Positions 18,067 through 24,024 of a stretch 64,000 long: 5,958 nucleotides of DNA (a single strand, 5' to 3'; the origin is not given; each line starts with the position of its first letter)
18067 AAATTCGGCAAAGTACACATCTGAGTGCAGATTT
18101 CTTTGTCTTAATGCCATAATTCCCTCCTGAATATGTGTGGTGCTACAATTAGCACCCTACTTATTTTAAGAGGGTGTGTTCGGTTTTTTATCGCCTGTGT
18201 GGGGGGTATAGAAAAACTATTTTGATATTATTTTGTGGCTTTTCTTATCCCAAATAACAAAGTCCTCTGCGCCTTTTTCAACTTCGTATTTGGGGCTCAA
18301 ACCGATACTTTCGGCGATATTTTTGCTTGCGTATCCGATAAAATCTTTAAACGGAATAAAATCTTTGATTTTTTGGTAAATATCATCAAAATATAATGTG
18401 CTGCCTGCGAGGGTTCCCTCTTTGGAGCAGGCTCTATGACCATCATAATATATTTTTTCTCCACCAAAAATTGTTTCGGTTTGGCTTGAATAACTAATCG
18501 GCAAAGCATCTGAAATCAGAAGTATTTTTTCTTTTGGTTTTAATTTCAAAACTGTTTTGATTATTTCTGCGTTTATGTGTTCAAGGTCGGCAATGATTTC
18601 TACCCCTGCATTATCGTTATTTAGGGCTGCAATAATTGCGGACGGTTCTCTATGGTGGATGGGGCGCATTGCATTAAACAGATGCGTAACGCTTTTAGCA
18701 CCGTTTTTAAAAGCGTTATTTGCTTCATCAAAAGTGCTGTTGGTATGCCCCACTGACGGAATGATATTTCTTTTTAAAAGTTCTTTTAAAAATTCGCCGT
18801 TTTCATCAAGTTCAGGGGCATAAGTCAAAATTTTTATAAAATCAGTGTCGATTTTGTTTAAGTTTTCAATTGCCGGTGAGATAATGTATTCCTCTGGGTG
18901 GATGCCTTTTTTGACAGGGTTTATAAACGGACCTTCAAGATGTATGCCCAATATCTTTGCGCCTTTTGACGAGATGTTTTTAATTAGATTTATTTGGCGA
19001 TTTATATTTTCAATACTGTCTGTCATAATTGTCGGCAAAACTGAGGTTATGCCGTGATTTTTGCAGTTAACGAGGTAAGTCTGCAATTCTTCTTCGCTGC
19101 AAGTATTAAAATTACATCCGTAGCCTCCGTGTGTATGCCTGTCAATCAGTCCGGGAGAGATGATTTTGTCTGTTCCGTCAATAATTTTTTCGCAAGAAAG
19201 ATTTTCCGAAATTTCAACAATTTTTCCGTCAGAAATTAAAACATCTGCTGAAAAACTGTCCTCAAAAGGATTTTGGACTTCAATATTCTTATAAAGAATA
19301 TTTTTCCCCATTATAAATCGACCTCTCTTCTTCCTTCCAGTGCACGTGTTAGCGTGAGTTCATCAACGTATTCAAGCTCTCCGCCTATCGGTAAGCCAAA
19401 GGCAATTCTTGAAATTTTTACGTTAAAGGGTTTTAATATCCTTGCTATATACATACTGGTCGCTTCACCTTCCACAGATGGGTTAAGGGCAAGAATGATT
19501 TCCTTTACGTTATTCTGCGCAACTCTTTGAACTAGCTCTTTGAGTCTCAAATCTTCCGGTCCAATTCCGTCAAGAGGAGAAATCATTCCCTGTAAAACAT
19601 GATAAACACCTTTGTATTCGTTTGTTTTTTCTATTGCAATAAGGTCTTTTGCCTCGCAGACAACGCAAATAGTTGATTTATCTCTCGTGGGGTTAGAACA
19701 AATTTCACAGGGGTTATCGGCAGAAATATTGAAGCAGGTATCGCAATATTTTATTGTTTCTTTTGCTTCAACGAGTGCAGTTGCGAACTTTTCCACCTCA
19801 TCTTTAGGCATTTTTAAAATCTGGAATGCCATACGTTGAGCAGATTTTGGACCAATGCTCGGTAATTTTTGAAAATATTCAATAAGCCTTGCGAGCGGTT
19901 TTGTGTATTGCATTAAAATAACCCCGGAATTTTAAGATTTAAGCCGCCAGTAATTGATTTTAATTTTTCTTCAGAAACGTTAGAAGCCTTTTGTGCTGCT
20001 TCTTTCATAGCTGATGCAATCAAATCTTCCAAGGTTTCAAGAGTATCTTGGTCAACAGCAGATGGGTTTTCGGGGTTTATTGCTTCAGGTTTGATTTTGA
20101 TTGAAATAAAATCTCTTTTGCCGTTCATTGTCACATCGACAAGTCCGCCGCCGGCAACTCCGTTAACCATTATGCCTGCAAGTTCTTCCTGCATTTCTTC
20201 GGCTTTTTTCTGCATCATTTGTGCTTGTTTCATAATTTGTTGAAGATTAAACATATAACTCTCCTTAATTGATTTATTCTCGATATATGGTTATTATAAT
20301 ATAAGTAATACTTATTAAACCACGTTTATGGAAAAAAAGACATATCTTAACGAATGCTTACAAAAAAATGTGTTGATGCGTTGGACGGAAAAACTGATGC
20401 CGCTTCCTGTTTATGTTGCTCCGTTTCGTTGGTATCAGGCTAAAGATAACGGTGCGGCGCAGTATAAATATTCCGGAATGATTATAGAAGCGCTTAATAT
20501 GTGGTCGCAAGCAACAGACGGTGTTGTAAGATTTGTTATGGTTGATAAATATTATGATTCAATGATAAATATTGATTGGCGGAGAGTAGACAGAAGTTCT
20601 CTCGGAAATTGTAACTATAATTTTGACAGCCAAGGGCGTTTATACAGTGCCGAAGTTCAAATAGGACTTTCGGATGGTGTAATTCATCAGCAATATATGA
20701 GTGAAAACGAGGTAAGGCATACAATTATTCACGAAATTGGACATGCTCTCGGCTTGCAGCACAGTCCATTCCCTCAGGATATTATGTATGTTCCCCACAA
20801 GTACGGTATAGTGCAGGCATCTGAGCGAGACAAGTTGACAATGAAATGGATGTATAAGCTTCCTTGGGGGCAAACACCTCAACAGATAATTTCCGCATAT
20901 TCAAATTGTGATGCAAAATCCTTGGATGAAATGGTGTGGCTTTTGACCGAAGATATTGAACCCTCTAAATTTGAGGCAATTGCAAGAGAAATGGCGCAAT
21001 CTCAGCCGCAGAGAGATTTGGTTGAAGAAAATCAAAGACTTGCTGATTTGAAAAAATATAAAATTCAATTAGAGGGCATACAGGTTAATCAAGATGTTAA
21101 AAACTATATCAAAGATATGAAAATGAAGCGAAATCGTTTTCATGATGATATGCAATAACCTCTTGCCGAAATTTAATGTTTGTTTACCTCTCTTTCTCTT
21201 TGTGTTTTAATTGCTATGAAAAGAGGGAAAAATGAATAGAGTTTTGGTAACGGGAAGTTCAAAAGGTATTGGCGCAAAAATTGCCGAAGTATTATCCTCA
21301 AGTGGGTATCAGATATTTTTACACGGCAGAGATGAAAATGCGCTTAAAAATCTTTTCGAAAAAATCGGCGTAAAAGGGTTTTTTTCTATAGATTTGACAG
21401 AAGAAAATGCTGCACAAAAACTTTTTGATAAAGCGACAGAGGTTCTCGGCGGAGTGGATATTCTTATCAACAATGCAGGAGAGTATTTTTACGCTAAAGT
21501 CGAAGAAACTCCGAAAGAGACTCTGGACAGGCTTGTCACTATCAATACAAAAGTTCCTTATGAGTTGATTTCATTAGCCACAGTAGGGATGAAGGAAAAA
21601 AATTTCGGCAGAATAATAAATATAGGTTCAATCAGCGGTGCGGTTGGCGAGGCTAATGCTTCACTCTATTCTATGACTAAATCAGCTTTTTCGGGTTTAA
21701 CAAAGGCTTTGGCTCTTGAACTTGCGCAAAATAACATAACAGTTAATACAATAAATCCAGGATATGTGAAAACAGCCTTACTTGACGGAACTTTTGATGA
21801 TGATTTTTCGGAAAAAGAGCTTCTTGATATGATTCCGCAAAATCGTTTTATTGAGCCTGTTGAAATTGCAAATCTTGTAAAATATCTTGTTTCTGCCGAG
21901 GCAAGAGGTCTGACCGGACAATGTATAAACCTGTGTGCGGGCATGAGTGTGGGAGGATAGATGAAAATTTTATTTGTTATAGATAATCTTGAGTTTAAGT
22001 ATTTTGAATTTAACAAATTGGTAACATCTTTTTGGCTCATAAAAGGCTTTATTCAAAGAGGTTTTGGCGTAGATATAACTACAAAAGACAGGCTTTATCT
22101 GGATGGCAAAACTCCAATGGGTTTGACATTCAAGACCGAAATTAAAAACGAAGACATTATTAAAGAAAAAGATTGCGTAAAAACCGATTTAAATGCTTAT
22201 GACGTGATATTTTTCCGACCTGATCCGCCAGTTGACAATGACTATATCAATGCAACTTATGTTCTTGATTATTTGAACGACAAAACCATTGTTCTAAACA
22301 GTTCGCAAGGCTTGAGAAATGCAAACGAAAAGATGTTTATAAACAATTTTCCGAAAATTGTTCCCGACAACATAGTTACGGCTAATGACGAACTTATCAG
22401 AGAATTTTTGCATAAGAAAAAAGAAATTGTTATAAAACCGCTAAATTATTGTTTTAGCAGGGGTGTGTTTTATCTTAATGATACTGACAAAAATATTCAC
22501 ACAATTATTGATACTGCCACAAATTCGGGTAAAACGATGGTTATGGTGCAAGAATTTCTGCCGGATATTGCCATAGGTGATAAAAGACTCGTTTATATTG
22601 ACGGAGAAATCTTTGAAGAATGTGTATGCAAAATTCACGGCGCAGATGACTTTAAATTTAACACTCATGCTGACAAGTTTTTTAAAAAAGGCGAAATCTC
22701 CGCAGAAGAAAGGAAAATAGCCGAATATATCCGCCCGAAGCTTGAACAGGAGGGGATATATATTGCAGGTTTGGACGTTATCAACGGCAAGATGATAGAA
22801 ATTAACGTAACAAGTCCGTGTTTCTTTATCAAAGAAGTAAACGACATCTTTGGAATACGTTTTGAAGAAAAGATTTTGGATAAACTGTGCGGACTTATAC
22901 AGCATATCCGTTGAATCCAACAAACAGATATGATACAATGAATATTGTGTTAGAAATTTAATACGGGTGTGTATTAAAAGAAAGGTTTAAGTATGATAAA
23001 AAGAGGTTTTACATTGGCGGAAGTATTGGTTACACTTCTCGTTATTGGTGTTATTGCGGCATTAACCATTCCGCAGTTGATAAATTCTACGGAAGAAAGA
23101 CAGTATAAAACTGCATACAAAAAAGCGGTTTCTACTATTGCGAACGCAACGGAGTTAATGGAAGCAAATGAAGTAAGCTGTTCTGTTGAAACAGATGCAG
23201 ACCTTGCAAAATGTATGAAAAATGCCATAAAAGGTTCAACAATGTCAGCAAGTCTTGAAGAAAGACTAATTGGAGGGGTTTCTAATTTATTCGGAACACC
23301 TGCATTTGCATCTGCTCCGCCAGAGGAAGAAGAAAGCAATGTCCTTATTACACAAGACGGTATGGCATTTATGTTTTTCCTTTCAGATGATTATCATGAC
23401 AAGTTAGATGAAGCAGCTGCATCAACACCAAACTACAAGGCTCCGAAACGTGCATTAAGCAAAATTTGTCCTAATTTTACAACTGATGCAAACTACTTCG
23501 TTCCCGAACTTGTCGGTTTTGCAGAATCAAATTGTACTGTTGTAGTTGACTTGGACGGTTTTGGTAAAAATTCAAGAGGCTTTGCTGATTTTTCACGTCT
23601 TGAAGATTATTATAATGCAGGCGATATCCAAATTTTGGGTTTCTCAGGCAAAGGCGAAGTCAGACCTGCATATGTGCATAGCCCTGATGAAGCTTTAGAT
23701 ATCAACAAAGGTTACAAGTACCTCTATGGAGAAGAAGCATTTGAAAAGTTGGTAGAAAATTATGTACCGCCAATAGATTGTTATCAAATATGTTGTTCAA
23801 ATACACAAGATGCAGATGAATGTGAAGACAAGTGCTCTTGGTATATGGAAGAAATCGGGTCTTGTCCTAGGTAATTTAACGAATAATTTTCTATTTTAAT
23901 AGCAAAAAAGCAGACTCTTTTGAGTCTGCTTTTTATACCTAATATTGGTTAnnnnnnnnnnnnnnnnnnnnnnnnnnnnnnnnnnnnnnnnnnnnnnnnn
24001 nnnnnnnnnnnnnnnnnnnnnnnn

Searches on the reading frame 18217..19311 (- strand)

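Call 89: search_protein_families(library=pfam, proteins=[window:18217-19311:-], max_evalue=1e-8)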
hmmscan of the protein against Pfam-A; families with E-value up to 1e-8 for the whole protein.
window:18217-19311:- (364 aa): 1 family
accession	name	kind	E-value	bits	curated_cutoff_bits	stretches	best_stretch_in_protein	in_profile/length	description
PF01979.26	Amidohydro_1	-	5.7e-12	46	25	1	50-356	1-320/345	Amidohydrolase family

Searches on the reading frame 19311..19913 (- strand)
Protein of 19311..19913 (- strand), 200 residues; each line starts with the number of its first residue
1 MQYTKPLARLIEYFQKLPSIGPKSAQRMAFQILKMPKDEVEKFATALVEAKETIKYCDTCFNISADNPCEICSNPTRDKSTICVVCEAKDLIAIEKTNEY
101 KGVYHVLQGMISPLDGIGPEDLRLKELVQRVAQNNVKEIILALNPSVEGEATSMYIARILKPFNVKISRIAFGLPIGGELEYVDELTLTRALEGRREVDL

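Call 38: search_protein_families(library=pfam, proteins=[window:19311-19913:-], max_evalue=0.001)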
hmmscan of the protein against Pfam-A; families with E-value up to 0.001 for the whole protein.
window:19311-19913:- (200 aa): 5 families
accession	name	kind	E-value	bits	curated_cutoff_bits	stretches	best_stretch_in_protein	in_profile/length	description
PF13662.12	Toprim_4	-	4.8e-25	88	25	1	80-171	1-85/85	Toprim domain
PF21176.3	RecR_HhH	-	3e-18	65.8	27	1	8-50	2-44/45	RecR, helix-hairpin-helix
PF21175.2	RecR_C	-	3.5e-13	49.1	22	1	173-196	1-24/24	RecR, C-terminal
PF01751.28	Toprim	-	2.9e-10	40.6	23.1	1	81-170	1-96/96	Toprim domain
PF02132.21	RecR_ZnF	-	1.1e-06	28.7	22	1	54-74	1-21/21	RecR, Cys4-zinc finger domain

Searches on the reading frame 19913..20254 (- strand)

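Call 38: search_protein_families(library=pfam, proteins=[window:19913-20254:-], max_evalue=0.001)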
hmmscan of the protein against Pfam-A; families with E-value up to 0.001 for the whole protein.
window:19913-20254:- (113 aa): 1 family
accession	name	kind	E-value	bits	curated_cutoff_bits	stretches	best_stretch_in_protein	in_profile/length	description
PF02575.21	YbaB_DNA_bd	-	3.7e-27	94.8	25.5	1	8-106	1-91/91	YbaB/EbfC DNA-binding family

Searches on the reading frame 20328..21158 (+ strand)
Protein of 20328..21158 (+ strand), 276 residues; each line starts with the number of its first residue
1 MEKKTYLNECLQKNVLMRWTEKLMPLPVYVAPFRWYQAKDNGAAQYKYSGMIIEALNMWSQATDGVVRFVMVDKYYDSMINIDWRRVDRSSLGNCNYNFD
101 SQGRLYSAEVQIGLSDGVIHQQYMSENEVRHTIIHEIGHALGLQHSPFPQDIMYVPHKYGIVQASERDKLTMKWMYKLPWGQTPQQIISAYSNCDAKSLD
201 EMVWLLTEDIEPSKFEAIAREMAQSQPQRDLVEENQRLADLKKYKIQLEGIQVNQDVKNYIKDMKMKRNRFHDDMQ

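Call 38: search_protein_families(library=pfam, proteins=[window:20328-21158:+], max_evalue=0.001)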
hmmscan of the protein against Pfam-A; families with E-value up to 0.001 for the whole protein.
window:20328-21158:+ (276 aa): 4 families
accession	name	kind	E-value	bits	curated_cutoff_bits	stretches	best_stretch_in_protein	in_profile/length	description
PF00413.30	Peptidase_M10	-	1.5e-12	48.1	24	1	43-176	18-158/159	Matrixin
PF10263.15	SprT-like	-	0.00024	21.3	25.6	1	79-142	20-74/108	SprT-like family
PF12388.14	Peptidase_M57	-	0.00025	21.3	21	1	94-148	104-152/212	Dual-action HEIGH metallo-peptidase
PF06262.17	Zincin_1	-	0.0008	19.8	22.4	0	123-144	67-88/97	Zincin-like metallopeptidase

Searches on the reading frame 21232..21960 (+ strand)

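Call 38: search_protein_families(library=pfam, proteins=[window:21232-21960:+], max_evalue=0.001)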
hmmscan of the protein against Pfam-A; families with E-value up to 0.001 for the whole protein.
window:21232-21960:+ (242 aa): 5 families
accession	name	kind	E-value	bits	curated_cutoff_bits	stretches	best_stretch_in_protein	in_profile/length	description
PF13561.12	adh_short_C2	-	2.1e-48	165.4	27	1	10-239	5-236/236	Enoyl-(Acyl carrier protein) reductase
PF00106.31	adh_short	-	6.6e-46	156.7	26.6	1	3-187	2-190/195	short chain dehydrogenase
PF08659.16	KR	-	2.6e-06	27.9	22.6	1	4-176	3-175/180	KR domain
PF01370.27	Epimerase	-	4.7e-06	26.6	20.9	1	4-152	1-148/240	NAD dependent epimerase/dehydratase family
PF23441.1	SDR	-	0.00017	21.5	27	0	131-201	145-216/258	SDR-like rossmann domain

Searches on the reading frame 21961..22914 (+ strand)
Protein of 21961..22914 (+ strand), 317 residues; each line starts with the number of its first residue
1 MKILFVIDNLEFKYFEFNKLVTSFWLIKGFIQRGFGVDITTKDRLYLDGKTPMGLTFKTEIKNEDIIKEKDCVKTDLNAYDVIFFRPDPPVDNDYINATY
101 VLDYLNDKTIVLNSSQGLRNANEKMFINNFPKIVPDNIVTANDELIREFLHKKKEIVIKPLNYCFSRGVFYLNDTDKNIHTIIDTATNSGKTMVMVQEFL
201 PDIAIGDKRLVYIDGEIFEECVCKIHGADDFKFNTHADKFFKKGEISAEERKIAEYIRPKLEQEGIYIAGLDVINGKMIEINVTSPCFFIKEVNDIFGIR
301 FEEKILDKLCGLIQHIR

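Call 38: search_protein_families(library=pfam, proteins=[window:21961-22914:+], max_evalue=0.001)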
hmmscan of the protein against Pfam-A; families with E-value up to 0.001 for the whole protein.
window:21961-22914:+ (317 aa): 3 families
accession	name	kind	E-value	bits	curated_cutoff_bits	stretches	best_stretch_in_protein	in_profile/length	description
PF02955.21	GSH-S_ATP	-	2.8e-49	167.4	23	1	123-295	1-172/175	Prokaryotic glutathione synthetase, ATP-grasp domain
PF02951.20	GSH-S_N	-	1.8e-19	70.4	21.3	1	1-119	1-119/119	Prokaryotic glutathione synthetase, N-terminal domain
PF08443.16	RimK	-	2.2e-06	27.8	21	1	148-306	32-185/188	RimK-like ATP-grasp domain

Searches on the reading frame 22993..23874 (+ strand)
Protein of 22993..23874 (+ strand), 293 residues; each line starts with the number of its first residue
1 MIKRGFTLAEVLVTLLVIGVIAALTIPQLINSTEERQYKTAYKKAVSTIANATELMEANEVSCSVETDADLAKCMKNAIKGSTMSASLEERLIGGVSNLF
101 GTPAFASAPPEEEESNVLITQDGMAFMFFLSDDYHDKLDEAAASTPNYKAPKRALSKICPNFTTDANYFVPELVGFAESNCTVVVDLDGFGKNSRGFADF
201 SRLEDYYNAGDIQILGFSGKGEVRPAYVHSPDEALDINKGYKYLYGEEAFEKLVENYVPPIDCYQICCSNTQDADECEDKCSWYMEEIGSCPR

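Call 38: search_protein_families(library=pfam, proteins=[window:22993-23874:+], max_evalue=0.001)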
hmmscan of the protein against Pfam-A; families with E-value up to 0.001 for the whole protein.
window:22993-23874:+ (293 aa): 1 family
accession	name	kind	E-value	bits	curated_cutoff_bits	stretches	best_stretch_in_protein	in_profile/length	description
PF07963.17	N_methyl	-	0.00022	21.1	21.2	1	3-24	4-25/27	Prokaryotic N-terminal methylation motif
